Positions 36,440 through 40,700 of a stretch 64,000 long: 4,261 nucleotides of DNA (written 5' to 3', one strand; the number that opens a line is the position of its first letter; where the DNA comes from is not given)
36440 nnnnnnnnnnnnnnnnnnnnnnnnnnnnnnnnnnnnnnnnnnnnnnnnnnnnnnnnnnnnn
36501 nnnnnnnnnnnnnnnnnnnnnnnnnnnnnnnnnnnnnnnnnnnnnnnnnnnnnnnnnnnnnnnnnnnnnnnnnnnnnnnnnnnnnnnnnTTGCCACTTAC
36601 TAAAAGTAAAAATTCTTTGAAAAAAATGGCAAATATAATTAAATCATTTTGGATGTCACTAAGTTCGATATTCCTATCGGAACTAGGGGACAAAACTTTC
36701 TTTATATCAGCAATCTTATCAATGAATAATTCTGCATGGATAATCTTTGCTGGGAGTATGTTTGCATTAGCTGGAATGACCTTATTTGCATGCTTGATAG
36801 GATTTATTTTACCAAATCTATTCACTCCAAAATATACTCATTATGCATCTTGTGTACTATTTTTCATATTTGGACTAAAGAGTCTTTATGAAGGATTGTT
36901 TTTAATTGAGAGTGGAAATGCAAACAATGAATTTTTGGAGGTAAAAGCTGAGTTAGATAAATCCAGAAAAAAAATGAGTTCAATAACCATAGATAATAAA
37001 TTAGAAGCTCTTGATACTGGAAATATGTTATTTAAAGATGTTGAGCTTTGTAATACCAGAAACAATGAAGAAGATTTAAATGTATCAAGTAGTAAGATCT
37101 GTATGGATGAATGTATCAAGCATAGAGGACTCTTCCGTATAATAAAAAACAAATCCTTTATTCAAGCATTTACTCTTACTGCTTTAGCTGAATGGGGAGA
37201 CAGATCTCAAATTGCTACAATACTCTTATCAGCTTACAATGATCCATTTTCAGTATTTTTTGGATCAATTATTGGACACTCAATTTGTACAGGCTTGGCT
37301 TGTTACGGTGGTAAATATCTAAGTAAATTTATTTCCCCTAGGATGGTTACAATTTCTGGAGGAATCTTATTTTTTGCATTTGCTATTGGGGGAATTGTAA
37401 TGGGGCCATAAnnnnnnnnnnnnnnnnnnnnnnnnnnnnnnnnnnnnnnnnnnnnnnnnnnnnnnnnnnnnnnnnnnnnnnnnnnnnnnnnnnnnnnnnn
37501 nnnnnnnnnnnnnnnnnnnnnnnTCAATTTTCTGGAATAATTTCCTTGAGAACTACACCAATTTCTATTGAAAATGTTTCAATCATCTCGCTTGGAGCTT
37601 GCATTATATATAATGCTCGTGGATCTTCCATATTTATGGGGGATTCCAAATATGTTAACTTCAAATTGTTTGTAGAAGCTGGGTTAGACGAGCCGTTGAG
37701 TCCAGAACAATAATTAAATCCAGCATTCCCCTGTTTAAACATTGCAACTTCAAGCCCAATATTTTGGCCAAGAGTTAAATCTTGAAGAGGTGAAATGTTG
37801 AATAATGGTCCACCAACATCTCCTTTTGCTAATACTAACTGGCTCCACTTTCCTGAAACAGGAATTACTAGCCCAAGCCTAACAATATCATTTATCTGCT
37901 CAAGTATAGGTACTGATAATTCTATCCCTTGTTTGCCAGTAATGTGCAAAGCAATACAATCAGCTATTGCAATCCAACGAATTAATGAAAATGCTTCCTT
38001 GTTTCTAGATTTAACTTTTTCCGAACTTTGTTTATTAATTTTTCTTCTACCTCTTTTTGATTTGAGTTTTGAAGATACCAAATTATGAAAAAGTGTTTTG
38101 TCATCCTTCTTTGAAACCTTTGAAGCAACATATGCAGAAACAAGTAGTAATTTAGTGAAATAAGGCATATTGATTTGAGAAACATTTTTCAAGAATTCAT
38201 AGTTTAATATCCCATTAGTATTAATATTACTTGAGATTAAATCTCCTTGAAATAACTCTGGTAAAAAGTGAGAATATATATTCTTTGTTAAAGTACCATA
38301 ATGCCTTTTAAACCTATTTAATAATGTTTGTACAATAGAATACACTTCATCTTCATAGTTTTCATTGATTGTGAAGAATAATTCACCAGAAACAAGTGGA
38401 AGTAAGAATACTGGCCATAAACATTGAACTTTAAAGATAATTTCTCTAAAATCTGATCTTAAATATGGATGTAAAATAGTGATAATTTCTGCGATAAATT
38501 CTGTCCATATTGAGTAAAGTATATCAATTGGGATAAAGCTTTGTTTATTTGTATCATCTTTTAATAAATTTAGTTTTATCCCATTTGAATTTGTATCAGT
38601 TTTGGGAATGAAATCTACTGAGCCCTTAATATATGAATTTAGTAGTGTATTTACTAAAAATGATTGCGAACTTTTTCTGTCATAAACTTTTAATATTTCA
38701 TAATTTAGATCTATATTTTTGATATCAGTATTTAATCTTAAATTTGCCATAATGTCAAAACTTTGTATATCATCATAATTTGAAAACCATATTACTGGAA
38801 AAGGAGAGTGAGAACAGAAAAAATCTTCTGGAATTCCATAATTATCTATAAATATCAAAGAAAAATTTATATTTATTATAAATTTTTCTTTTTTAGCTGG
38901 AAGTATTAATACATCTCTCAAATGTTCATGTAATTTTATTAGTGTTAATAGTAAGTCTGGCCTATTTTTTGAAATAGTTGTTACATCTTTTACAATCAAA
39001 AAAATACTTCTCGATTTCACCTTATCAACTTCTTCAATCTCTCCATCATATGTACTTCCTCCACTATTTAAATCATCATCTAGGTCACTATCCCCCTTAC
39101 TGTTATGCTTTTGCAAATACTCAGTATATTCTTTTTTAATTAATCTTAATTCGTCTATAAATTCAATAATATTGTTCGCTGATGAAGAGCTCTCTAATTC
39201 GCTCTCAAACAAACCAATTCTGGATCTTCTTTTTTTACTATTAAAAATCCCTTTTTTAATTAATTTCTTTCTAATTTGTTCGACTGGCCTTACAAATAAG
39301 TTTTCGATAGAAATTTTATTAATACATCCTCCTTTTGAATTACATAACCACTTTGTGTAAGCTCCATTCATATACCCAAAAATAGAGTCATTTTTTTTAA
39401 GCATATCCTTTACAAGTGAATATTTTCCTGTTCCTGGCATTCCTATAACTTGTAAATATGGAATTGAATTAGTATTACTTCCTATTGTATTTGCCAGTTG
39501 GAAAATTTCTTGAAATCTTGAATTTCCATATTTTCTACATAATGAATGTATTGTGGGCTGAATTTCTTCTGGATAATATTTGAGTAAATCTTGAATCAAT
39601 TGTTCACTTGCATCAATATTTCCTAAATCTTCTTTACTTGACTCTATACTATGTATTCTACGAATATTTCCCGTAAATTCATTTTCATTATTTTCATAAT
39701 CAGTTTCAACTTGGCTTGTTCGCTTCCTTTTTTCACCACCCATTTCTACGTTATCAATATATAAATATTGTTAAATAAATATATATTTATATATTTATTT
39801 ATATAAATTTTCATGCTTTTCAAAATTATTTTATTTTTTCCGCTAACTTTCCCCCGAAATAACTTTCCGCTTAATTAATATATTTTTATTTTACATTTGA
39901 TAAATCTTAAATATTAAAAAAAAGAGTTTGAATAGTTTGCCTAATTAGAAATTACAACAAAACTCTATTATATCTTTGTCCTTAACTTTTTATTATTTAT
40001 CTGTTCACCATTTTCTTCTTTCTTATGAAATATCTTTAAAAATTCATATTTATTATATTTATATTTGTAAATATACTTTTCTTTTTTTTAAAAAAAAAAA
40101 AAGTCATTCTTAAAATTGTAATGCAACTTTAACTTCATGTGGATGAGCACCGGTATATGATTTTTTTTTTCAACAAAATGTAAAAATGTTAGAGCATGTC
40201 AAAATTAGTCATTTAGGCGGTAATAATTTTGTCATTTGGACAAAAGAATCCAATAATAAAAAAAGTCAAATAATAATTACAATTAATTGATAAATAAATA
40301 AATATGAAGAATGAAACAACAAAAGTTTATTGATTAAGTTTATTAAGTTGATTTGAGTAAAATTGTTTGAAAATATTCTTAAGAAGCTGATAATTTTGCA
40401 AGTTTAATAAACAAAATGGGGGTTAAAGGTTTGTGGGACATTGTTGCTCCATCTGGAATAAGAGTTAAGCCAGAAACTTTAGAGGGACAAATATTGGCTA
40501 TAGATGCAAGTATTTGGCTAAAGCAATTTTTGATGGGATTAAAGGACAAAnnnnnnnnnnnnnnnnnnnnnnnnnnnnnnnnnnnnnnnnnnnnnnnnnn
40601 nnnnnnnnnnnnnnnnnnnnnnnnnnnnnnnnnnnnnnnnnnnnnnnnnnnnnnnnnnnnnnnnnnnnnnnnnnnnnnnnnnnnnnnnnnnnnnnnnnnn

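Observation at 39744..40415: Bidirectional promoter shared by an ORC/Cdc6-like ATPase and the XPG nuclease, carrying canonical E2F-type TTTCCGC sites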

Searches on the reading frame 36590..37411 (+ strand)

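Call 4: search_protein_families(library=pfam, proteins=[window:36590-37411:+])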
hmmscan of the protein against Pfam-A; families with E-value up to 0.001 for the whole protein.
window:36590-37411:+ (273 aa): 1 family
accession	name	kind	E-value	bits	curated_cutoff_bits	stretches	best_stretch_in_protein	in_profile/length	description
PF01169.24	GDT1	-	1.5e-45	153.8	27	2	192-265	2-75/75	Divalent cation/proton antiporter GDT1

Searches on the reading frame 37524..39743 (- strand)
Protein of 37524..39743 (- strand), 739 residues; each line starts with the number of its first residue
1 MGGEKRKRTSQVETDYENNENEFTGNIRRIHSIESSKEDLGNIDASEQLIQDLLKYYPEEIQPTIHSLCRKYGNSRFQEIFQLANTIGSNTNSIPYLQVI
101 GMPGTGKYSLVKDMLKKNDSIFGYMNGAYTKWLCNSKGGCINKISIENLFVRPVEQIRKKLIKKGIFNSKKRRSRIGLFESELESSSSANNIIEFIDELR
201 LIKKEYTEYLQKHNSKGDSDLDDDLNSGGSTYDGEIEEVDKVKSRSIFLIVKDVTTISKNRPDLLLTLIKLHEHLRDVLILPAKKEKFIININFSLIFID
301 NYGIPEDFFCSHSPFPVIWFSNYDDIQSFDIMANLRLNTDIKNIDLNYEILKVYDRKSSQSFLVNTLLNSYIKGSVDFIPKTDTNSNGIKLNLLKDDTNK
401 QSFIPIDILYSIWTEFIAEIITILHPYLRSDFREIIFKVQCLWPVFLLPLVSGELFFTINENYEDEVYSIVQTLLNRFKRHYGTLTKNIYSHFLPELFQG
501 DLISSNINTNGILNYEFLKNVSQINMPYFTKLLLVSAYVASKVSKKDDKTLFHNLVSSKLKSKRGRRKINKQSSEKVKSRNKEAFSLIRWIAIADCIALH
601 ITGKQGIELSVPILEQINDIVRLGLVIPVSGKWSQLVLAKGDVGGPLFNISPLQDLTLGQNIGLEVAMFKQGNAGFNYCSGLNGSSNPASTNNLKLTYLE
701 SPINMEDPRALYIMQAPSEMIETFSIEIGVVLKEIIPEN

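Call 4: search_protein_families(library=pfam, proteins=[window:37524-39743:-])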
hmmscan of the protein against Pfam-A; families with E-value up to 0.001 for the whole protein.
window:37524-39743:- (739 aa): 1 family
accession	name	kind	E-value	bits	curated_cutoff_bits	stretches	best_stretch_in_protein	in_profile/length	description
PF14630.12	ORC5_C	-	1.7e-15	58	28.2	1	526-632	1-120/155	Origin recognition complex (ORC) subunit 5 C-terminus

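Call 7: find_encoding_contigs(protein=window:37524-39743:-, flank=6000, max_places=6)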
Protein window:37524-39743:- (739 aa): 23 contigs read that carry it; 4 places shown.
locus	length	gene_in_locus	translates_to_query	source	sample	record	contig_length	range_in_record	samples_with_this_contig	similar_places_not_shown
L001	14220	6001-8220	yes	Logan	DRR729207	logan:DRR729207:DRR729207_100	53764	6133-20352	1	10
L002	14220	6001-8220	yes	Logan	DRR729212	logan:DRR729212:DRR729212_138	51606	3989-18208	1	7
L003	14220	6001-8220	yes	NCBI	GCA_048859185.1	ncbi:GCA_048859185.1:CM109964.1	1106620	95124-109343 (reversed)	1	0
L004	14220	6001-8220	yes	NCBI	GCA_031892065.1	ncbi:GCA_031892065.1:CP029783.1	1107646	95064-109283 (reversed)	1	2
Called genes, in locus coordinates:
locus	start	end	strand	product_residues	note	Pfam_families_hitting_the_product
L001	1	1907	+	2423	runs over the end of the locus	PF16507:HEAT_PSME4_mid, PF11919:PSME4_C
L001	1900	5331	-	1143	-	PF00752:XPG_N, PF00867:XPG_I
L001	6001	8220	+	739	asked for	PF14630:ORC5_C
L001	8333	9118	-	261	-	PF01169:GDT1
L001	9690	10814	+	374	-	PF03130:HEAT_PBS (faint), PF02985:HEAT (faint), PF13646:HEAT_2 (weak)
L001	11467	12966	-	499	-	PF00515:TPR_1 (faint), PF07719:TPR_2 (faint), PF13181:TPR_8 (faint)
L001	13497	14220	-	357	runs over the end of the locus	PF01066:CDP-OH_P_transf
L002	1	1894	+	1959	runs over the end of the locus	?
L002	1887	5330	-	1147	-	PF00752:XPG_N, PF00867:XPG_I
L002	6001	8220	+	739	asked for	PF14630:ORC5_C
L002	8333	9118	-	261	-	PF01169:GDT1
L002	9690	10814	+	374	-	PF03130:HEAT_PBS (faint), PF02985:HEAT (faint), PF13646:HEAT_2 (weak)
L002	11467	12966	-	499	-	PF00515:TPR_1 (faint), PF07719:TPR_2 (faint), PF13181:TPR_8 (faint)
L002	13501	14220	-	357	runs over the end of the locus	PF01066:CDP-OH_P_transf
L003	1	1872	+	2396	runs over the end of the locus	PF16507:HEAT_PSME4_mid, PF11919:PSME4_C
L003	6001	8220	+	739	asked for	PF14630:ORC5_C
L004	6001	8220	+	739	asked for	PF14630:ORC5_C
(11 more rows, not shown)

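Call 9: find_homologous_proteins(query=window:37524-39743:-, max_evalue=1e-10)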
Query window:37524-39743:- (739 aa): 12 proteins with E <= 1e-10 among 8000 candidates.
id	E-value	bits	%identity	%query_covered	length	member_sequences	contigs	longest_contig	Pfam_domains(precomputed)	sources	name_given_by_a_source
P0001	0.0e+0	1606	98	100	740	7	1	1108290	PF14630.13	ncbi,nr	ncbi:Origin recognition complex, subunit 5 [Cryptosporidium tyzzeri]|nr:Origin recognition complex, 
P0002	0.0e+0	1411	85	100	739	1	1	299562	PF14630.13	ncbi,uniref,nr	ncbi:ORC5 like AAA+ ATpase [Cryptosporidium sp. chipmunk genotype I]|uniref:ORC5 like AAA+ ATpase n=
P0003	0.0e+0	1336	81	100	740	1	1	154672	PF14630.13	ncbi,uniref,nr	ncbi:uncharacterized protein cubi_01289 [Cryptosporidium ubiquitum]|uniref:Origin recognition comple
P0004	0.0e+0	1147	69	100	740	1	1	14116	PF14630.13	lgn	-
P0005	0.0e+0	1121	65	100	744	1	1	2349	PF14630.13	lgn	-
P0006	0.0e+0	1064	62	100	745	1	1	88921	PF14630.13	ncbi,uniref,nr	ncbi:ORC5 like AAA+ ATPase [Cryptosporidium canis]|uniref:ORC5 like AAA+ ATPase n=1 Tax=Cryptosporid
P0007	0.0e+0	1048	62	100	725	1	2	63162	PF14630.13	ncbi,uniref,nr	ncbi:ORC5 like AAA+ ATPase [Cryptosporidium canis]|uniref:ORC5 like AAA+ ATPase n=1 Tax=Cryptosporid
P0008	8.1e-281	952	58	99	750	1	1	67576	PF14630.13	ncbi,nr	ncbi:putative origin recognition complex subunit 5 [Cryptosporidium felis]|nr:putative origin recogn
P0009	1.9e-224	765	53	97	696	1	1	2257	PF21639.4,PF14630.13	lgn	-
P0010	1.6e-219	749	48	99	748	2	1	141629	PF14630.13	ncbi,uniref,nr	ncbi:ORC5 like AAA+ ATpase [Cryptosporidium bovis]|uniref:ORC5 like AAA+ ATpase n=1 Tax=Cryptosporid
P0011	5.9e-212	724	48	96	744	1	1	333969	PF14630.13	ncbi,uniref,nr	ncbi:hypothetical protein FG386_001325 [Cryptosporidium ryanae]|uniref:uncharacterized protein n=1 T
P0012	3.3e-151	523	41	94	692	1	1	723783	PF14630.13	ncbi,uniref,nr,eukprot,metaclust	ncbi:uncharacterized protein CMU_012540 [Cryptosporidium muris RN66]|uniref:Origin recognition compl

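Call 10: find_encoding_contigs(protein=P0001, flank=5000, max_places=1)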
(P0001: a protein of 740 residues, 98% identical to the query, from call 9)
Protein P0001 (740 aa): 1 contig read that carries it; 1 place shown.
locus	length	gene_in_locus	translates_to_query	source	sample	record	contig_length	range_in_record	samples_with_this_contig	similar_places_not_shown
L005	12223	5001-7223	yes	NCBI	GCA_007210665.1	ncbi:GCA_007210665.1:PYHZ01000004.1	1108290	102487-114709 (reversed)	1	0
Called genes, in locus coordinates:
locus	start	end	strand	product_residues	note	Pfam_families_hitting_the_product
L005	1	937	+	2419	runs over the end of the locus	-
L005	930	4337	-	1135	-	PF00752:XPG_N, PF00867:XPG_I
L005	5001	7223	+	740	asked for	PF14630:ORC5_C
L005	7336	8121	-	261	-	PF01169:GDT1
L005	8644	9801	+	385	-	PF03130:HEAT_PBS (faint), PF02985:HEAT (faint), PF13646:HEAT_2 (weak)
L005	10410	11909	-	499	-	PF00515:TPR_1 (faint), PF07719:TPR_2 (faint)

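Call 11: find_encoding_contigs(protein=P0002, flank=5000, max_places=1)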
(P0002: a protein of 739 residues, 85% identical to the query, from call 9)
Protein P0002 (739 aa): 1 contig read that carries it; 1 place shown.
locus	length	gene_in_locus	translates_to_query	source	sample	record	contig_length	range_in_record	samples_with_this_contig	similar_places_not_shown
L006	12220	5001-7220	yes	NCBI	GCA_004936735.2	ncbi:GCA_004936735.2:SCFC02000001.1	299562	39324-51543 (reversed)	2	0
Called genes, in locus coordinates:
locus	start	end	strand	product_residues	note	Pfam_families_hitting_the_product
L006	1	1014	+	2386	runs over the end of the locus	PF16507:HEAT_PSME4_mid, PF11919:PSME4_C (faint)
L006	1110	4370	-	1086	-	PF00752:XPG_N, PF00867:XPG_I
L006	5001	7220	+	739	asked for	PF14630:ORC5_C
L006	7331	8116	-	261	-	PF01169:GDT1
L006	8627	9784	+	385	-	PF03130:HEAT_PBS (faint), PF13646:HEAT_2, PF02985:HEAT (faint), PF13646:HEAT_2 (weak)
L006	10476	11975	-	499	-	PF07719:TPR_2 (faint), PF00515:TPR_1 (faint)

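Call 12: find_encoding_contigs(protein=P0003, flank=5000, max_places=1)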
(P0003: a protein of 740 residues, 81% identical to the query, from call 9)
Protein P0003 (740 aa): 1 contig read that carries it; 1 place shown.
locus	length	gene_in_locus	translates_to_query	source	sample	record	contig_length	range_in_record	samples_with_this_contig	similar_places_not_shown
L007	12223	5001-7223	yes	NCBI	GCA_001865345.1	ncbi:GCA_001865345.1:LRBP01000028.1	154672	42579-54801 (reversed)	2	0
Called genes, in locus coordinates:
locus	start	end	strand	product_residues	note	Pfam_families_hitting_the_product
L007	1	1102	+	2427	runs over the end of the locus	PF16507:HEAT_PSME4_mid, PF11919:PSME4_C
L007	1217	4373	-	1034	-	PF00752:XPG_N, PF00867:XPG_I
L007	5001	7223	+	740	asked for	PF14630:ORC5_C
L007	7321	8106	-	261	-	PF01169:GDT1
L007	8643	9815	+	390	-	PF13646:HEAT_2, PF03130:HEAT_PBS (faint), PF02985:HEAT (faint), PF13646:HEAT_2 (weak)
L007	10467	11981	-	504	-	PF00515:TPR_1 (faint), PF07719:TPR_2 (faint), PF13181:TPR_8 (faint)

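Call 13: find_encoding_contigs(protein=P0004, flank=5000, max_places=1)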
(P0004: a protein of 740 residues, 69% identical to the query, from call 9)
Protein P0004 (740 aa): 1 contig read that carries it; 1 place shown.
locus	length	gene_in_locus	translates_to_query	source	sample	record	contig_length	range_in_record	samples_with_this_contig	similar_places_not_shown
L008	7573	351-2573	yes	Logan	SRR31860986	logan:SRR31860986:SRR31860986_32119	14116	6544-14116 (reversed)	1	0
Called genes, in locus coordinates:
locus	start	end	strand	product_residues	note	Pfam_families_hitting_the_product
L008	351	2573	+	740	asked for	PF14630:ORC5_C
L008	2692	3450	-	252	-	PF01169:GDT1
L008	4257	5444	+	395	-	PF03130:HEAT_PBS (faint), PF02985:HEAT (faint), PF13646:HEAT_2 (weak)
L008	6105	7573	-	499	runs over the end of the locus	PF07719:TPR_2 (faint), PF00515:TPR_1 (faint)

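Call 14: find_encoding_contigs(protein=P0006, flank=5000, max_places=1)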
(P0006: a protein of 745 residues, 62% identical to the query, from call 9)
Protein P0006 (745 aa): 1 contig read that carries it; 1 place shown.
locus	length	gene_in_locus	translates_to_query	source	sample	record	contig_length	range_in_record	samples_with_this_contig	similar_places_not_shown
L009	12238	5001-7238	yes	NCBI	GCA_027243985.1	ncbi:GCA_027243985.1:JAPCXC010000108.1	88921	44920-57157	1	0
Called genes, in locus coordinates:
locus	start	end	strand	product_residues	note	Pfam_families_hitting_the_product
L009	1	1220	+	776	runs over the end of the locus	-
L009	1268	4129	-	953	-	PF00867:XPG_I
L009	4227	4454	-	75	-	-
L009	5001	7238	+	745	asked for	PF14630:ORC5_C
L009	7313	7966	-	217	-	PF01169:GDT1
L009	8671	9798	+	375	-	PF13646:HEAT_2 (faint), PF02985:HEAT (faint), PF03130:HEAT_PBS (faint)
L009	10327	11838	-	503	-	PF00515:TPR_1 (faint), PF07719:TPR_2 (faint)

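Call 15: find_encoding_contigs(protein=P0008, flank=5000, max_places=1)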
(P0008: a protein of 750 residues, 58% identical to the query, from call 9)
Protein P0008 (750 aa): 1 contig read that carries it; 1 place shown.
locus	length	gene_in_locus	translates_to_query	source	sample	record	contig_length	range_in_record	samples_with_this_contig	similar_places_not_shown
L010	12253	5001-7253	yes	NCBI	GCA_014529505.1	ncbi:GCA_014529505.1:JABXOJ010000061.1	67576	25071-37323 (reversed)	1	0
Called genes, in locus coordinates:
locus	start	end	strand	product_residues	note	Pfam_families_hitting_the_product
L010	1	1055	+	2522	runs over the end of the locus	PF16507:HEAT_PSME4_mid, PF11919:PSME4_C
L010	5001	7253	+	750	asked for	PF14630:ORC5_C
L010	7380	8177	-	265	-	PF01169:GDT1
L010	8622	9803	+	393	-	PF03130:HEAT_PBS (faint), PF02985:HEAT (faint), PF13646:HEAT_2 (weak)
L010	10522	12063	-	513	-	PF07719:TPR_2 (faint), PF00515:TPR_1 (faint)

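Call 16: find_encoding_contigs(protein=P0010, flank=5000, max_places=1)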
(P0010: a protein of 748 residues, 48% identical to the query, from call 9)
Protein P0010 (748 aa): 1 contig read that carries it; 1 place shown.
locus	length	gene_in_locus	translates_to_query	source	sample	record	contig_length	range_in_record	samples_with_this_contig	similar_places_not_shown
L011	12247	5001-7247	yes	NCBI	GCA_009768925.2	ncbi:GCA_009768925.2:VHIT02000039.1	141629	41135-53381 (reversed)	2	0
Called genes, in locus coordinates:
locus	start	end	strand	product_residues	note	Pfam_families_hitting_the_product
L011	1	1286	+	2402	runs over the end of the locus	PF16507:HEAT_PSME4_mid, PF11919:PSME4_C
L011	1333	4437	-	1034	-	PF00752:XPG_N, PF00867:XPG_I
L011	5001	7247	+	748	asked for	PF14630:ORC5_C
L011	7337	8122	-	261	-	PF01169:GDT1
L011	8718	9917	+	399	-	PF13646:HEAT_2, PF02985:HEAT (faint), PF03130:HEAT_PBS (faint)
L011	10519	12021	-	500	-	PF07719:TPR_2 (faint), PF13181:TPR_8 (faint), PF00515:TPR_1 (faint)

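Call 17: find_encoding_contigs(protein=P0011, flank=5000, max_places=1)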
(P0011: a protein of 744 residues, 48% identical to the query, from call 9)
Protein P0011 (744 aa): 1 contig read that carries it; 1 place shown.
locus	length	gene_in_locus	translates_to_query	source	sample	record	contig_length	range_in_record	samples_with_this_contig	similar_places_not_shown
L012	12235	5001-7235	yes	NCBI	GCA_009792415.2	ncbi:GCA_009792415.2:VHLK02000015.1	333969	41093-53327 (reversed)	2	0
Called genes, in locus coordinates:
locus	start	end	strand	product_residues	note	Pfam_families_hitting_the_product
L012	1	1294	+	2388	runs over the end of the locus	PF16507:HEAT_PSME4_mid, PF11919:PSME4_C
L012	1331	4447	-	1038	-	PF00752:XPG_N, PF00867:XPG_I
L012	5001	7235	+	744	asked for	PF14630:ORC5_C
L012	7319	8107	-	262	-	PF01169:GDT1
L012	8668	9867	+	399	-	PF02985:HEAT (faint), PF03130:HEAT_PBS (faint), PF13646:HEAT_2, PF13513:HEAT_EZ (faint)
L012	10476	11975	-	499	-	PF07719:TPR_2 (faint), PF13181:TPR_8 (faint), PF00515:TPR_1 (weak)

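Call 18: find_encoding_contigs(protein=P0012, flank=5000, max_places=1)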
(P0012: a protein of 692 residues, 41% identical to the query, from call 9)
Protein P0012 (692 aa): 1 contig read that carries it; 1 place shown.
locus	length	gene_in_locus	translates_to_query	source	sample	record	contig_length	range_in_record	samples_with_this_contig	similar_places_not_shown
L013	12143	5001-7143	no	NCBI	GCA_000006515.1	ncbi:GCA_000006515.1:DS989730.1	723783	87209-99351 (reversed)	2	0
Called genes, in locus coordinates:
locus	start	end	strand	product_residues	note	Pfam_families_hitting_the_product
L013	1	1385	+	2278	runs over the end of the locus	PF16507:HEAT_PSME4_mid, PF11919:PSME4_C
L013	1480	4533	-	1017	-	PF00752:XPG_N, PF00867:XPG_I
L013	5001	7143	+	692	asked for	PF14630:ORC5_C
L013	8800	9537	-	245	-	PF01169:GDT1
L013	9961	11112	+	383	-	PF13646:HEAT_2 (faint), PF02985:HEAT (faint), PF03130:HEAT_PBS (faint)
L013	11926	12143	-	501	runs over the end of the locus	PF00515:TPR_1 (faint), PF07719:TPR_2 (faint)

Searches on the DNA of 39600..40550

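Call 57: search_rna_families(source=window, start=39600, end=40550, threshold=evalue, max_evalue=1)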
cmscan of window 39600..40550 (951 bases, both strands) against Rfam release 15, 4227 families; matches with E-value up to 1: 0.
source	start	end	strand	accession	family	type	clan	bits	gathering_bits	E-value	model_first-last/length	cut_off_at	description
